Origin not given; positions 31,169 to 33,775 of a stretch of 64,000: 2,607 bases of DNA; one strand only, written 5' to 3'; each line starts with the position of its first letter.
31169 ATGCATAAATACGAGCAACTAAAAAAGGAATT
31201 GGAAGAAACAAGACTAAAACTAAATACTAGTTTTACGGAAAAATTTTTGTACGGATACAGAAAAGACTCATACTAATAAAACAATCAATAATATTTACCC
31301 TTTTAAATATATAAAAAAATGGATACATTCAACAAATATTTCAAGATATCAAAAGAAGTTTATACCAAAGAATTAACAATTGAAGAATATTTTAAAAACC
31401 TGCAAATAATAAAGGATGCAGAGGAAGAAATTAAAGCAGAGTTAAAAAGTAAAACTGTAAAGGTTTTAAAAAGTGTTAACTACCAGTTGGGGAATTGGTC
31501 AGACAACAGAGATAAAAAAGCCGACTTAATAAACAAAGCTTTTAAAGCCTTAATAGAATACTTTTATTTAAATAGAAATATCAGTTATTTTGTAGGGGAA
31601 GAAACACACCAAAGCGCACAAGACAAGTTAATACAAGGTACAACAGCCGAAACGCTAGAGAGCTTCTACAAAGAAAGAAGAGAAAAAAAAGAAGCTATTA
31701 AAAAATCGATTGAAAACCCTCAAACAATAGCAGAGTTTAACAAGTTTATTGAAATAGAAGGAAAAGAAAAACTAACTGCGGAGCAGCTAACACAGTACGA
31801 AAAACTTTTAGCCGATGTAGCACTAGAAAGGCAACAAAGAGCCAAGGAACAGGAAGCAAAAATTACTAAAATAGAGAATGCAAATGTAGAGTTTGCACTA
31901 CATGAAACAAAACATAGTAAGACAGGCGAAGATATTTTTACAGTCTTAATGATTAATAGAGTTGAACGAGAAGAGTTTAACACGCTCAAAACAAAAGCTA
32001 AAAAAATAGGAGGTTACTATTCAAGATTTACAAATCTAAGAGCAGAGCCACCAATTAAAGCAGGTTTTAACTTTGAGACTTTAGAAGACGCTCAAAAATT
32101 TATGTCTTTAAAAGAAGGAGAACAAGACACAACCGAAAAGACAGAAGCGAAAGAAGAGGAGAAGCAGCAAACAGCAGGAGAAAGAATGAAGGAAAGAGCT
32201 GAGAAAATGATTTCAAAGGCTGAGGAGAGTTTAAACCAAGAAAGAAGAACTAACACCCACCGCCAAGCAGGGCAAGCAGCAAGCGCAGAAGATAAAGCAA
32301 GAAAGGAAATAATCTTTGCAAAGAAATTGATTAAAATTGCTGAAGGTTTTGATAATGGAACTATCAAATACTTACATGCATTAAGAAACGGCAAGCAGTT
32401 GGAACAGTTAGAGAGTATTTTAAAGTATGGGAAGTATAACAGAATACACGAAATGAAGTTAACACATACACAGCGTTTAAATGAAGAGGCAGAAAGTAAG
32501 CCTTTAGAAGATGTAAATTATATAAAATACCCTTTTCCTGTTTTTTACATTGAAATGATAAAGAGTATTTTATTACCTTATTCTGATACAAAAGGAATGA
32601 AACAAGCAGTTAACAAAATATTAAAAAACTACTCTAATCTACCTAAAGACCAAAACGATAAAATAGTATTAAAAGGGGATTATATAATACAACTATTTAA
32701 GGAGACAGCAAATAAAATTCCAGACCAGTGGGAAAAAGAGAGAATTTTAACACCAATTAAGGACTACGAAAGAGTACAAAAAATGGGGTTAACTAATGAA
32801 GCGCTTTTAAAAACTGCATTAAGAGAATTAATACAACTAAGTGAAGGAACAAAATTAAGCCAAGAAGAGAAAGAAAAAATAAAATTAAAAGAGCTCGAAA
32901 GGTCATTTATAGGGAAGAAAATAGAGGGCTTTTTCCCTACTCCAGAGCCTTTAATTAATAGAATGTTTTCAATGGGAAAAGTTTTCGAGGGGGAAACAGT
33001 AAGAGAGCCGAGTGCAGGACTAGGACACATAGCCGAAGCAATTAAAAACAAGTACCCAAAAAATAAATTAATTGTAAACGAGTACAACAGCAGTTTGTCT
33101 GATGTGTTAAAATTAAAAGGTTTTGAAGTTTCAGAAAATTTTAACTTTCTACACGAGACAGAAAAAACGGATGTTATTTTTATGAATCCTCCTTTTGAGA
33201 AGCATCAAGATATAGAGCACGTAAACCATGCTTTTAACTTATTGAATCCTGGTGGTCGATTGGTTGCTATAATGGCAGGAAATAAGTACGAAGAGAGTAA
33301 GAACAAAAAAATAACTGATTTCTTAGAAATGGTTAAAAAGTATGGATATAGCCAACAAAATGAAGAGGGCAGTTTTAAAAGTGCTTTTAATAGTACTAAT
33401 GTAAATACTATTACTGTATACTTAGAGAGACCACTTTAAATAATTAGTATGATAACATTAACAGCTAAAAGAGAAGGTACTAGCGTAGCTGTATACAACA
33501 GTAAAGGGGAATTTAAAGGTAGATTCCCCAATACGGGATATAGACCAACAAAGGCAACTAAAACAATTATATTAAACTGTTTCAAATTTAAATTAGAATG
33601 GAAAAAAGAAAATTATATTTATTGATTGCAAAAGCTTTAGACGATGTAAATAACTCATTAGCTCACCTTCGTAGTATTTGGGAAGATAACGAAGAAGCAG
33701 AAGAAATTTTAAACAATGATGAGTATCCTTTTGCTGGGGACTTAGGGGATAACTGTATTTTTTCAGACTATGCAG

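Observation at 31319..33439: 706-aa protein: large charged/coiled-coil N-terminal region fused to an N6-adenine methyltransferase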

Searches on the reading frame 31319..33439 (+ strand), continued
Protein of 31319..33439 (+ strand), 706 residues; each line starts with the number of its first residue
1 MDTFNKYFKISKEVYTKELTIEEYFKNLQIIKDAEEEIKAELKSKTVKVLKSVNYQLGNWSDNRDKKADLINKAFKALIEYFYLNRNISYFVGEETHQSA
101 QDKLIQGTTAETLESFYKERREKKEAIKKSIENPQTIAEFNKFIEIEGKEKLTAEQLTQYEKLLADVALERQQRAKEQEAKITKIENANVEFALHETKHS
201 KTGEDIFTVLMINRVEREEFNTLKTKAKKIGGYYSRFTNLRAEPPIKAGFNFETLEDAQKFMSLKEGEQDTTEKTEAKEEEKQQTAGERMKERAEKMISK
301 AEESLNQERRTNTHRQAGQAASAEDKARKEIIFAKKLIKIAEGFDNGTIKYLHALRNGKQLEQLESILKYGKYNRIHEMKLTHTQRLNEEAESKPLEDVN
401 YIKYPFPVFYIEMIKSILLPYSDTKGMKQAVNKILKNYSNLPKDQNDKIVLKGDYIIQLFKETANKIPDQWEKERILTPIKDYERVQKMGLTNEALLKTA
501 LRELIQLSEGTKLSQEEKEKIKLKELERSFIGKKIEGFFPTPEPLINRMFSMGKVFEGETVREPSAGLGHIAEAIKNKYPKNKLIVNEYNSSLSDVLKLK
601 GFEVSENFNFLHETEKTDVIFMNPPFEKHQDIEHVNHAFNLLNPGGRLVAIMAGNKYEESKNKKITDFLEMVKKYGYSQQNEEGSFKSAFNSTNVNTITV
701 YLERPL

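Call 78: get_annotated_region(hit=H48, flank=6000)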
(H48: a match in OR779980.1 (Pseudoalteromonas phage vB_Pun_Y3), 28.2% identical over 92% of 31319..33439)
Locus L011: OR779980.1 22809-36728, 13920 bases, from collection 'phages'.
description: Pseudoalteromonas phage vB_Pun_Y3, complete genome.
organism: Pseudoalteromonas phage vB_Pun_Y3 (NCBI taxid 3093932)
taxonomy: Viruses
host: Pseudoalteromonas nigrifaciens; source: sewage; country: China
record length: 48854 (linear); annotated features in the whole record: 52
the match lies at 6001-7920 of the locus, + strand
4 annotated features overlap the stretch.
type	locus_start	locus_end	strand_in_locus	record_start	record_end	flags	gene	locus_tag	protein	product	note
CDS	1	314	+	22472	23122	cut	-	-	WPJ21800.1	nuclear receptor coactivator 2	-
CDS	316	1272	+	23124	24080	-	-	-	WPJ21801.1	hypothetical protein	-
CDS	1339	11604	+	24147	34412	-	-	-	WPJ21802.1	DdrB-like ParB superfamily domain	-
CDS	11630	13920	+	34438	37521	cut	-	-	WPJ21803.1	ADP-ribosyltransferase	-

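Call 81: search_protein_families(library=pfam, alignment_id=A5, max_evalue=1)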
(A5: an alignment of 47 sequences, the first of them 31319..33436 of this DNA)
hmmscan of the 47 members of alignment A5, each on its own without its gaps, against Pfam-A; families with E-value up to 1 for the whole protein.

A. member 1, window:31319-33436:+ (706 aa): 2 families
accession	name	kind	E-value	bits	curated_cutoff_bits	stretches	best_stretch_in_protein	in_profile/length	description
PF05175.20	MTS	-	0.00016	21.8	23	1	566-660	40-148/170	Methyltransferase small domain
PF03602.21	Cons_hypoth95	-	0.0063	16.6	24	1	611-674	107-170/182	Conserved hypothetical protein 95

B. families by the number of members that match (of 47 scanned): 76 families (the first 25 are shown)
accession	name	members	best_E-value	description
PF05175.20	MTS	46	1.5e-08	Methyltransferase small domain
PF13489.12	Methyltransf_23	34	1.1e-08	Methyltransferase domain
PF08242.18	Methyltransf_12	28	3.7e-05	Methyltransferase domain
PF00398.26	RrnaAD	22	1e-06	Ribosomal RNA adenine dimethylase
PF07669.17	Eco57I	16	0.0013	Eco57I restriction-modification methylase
PF13649.12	Methyltransf_25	12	0.00013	Methyltransferase domain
PF03602.21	Cons_hypoth95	8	5.1e-07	Conserved hypothetical protein 95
PF02384.22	N6_Mtase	7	0.00057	N-6 DNA Methylase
PF08241.18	Methyltransf_11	6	0.0001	Methyltransferase domain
PF01170.24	UPF0020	4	0.0064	RMKL-like, methyltransferase domain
PF13847.12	Methyltransf_31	3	6e-05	Methyltransferase domain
PF05219.18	DREV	3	0.0015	DREV methyltransferase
PF20068.4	Amphi-Trp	2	0.014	Amphi-Trp domain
PF04378.19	RsmJ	2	0.036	Ribosomal RNA large subunit methyltransferase D, RlmJ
PF14890.11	Intein_splicing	1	0.0004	Intein splicing domain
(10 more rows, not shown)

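Call 82: find_encoding_contigs(protein=P0021, flank=6000, max_places=1)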
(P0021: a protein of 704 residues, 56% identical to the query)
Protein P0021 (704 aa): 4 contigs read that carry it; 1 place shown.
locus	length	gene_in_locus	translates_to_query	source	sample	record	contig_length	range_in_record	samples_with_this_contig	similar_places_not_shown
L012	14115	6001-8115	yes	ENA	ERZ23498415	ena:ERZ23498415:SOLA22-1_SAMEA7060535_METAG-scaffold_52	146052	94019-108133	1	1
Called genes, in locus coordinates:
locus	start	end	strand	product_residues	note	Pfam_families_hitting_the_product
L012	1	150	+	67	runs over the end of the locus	-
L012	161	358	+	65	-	-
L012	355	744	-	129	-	-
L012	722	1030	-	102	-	-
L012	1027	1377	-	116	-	-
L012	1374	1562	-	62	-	-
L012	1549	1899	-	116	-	-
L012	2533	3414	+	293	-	PF06067:DUF932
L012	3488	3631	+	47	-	-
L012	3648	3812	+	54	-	-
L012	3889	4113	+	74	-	-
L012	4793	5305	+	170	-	-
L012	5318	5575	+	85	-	-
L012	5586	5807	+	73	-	-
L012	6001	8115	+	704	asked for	PF05175:MTS (weak)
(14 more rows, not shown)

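Call 83: find_encoding_contigs(protein=P0006, flank=6000, max_places=1)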
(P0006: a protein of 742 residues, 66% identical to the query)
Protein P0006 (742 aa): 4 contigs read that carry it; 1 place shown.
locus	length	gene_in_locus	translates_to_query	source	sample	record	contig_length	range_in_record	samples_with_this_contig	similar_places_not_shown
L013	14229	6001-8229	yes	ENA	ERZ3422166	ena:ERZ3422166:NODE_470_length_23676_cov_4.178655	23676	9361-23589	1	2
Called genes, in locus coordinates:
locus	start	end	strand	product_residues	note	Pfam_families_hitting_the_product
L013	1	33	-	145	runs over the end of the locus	-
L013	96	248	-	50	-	-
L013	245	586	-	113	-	-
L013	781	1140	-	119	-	-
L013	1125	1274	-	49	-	-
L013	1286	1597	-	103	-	-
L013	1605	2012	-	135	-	-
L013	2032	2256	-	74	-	-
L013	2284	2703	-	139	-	-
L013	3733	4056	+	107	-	-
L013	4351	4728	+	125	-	-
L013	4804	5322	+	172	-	-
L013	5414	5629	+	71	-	-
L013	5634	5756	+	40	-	-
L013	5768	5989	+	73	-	-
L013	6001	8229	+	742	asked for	-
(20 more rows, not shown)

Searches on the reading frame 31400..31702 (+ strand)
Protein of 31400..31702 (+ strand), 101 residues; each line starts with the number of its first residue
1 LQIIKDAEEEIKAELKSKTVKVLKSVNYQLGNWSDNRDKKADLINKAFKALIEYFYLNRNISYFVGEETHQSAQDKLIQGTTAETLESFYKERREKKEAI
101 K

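Call 101: search_solved_structures(query=A7, max_evalue=10, show_alignments=4)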
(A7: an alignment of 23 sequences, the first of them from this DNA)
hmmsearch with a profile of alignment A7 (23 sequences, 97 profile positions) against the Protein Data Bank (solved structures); distinct sequences matched with E-value up to 10: 6.
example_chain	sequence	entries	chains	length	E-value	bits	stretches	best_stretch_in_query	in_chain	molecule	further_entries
1owx_A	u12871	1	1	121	0.00099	22.6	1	48-89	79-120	Lupus La protein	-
9nf8_B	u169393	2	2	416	0.0067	19.9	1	50-90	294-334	Lupus La protein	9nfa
9q47_B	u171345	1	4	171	0.22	15.1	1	11-45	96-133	Matrix Protein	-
3ty7_A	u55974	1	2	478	0.32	14.5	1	4-61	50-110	Putative aldehyde dehydrogenase SAV2122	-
8f2u_T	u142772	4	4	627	0.61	13.6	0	4-47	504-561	Coiled-coil domain-containing protein 22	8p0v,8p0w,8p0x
9e5a_A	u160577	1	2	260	0.62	13.6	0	19-56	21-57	Uncharacterized protein R255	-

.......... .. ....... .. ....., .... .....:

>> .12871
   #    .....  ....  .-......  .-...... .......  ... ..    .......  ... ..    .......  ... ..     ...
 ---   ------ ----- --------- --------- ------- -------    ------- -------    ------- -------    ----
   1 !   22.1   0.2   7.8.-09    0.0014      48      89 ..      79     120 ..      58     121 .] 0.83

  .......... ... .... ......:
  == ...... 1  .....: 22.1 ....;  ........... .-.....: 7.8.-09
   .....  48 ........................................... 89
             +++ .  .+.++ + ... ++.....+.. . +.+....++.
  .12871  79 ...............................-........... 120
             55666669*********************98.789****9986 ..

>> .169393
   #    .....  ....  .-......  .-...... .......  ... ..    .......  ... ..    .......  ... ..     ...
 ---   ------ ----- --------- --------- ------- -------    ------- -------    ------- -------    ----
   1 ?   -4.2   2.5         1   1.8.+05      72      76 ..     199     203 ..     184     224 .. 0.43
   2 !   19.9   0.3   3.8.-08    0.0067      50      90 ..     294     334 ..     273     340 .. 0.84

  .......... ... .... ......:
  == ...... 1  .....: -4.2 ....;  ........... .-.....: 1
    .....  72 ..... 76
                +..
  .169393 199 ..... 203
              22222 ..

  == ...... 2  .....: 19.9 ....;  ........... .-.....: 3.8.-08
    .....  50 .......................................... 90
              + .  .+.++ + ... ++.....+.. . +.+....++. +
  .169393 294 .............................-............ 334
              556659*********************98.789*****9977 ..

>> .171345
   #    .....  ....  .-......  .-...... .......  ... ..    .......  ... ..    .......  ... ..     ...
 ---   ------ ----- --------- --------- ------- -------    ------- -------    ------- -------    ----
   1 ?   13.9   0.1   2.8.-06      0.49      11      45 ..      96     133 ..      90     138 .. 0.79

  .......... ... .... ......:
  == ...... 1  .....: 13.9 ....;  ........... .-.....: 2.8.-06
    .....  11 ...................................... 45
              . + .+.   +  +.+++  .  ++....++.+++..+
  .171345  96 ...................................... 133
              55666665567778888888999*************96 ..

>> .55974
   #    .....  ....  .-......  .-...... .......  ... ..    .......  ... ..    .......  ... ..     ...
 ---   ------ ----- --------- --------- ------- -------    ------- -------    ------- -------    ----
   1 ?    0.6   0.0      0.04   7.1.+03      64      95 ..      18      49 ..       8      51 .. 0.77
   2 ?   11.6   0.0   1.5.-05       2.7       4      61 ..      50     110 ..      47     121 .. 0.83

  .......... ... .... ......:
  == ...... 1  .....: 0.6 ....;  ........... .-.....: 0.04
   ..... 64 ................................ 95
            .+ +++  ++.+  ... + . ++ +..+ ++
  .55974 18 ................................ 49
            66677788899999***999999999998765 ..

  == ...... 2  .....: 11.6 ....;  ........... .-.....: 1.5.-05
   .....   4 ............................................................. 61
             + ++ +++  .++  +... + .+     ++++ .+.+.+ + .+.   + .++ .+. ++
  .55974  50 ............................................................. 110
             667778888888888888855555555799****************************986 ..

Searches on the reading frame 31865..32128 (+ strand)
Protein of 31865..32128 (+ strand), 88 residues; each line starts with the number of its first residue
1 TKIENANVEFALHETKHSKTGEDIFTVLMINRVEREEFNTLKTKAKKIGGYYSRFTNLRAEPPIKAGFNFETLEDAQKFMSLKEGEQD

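Call 100: search_solved_structures(query=A6, max_evalue=10, show_alignments=3)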
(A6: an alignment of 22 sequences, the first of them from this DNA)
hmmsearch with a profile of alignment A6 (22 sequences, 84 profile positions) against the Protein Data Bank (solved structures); distinct sequences matched with E-value up to 10: 5.
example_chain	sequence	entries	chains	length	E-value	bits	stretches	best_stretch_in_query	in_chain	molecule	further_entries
9q8o_A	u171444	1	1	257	0.23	14.8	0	8-58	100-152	ATP-dependent molecular chaperone HSP82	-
1usv_A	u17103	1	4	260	0.24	14.8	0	8-58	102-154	HEAT SHOCK PROTEIN HSP82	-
1usu_A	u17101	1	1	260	0.24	14.8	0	8-58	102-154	HEAT SHOCK PROTEIN HSP82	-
1hk7_A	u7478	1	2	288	0.32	14.4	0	8-58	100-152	HEAT SHOCK PROTEIN HSP82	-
2cge_A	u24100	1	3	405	0.54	13.6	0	8-58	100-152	ATP-DEPENDENT MOLECULAR CHAPERONE HSP82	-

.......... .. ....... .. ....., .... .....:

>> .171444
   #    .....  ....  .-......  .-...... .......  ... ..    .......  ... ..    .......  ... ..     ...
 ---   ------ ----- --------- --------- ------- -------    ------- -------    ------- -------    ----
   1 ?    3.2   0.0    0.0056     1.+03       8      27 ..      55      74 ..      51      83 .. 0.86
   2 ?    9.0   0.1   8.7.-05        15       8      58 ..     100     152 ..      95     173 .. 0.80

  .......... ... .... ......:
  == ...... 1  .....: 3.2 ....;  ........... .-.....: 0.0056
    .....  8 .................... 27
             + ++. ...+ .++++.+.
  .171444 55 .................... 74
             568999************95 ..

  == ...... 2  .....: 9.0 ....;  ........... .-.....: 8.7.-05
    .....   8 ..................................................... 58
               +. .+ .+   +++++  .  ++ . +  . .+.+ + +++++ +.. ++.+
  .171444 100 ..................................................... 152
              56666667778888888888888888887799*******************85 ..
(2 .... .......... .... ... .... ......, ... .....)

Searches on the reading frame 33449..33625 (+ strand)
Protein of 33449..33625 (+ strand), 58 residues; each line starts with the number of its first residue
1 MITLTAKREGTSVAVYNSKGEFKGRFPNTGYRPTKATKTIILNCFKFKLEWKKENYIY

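Call 39: search_protein_families(library=phrogs, proteins=[window:33449-33625:+], max_evalue=0.001)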
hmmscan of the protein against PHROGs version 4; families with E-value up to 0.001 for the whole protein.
window:33449-33625:+ (58 aa): 1 family
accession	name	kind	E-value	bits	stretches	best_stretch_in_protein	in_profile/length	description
phrog_38167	-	unknown function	2.2e-45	153.6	1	1-58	1-58/58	-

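Call 66: search_protein_families(library=pfam, proteins=[window:33449-33625:+], max_evalue=0.1)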
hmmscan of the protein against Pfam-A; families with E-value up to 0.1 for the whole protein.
window:33449-33625:+ (58 aa): 0 families
